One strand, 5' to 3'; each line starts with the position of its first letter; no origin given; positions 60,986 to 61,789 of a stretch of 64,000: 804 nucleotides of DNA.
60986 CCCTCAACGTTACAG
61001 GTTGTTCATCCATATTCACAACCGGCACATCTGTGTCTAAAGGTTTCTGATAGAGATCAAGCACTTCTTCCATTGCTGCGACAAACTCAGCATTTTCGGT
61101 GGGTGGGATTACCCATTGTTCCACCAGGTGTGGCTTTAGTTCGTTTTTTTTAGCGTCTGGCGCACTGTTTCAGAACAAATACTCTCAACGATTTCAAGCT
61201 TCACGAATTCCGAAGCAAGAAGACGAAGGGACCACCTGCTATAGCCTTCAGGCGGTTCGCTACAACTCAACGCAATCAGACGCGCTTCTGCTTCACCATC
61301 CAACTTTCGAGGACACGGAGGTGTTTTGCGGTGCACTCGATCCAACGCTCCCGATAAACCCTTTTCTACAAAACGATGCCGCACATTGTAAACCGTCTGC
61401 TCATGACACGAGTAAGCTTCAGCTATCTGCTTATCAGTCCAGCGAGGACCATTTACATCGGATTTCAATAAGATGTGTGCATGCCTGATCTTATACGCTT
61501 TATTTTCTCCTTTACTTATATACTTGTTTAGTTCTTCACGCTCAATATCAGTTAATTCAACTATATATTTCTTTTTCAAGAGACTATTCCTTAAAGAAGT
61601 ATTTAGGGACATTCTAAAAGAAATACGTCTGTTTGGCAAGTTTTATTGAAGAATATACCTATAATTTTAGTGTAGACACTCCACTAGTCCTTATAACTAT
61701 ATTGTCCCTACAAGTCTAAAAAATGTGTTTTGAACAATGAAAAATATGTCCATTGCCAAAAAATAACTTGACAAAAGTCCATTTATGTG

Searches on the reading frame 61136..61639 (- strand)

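Call 44: search_protein_families(library=pfam, proteins=[window:61136-61639:-], max_evalue=0.001)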
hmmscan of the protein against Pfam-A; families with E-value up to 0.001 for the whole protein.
window:61136-61639:- (167 aa): 4 families
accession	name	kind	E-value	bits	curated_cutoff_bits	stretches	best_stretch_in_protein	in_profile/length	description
PF13565.12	HTH_32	-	1.4e-17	64.4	33.7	1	82-163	1-73/73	Homeodomain-like domain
PF13551.12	HTH_29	-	1.7e-09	38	28.1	1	68-119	14-64/64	Winged helix-turn helix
PF13384.12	HTH_23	-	2.3e-09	37.2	24.6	1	54-98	8-49/50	Homeodomain-like domain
PF13518.12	HTH_28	-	0.00065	20.2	25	0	68-104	14-50/52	Helix-turn-helix domain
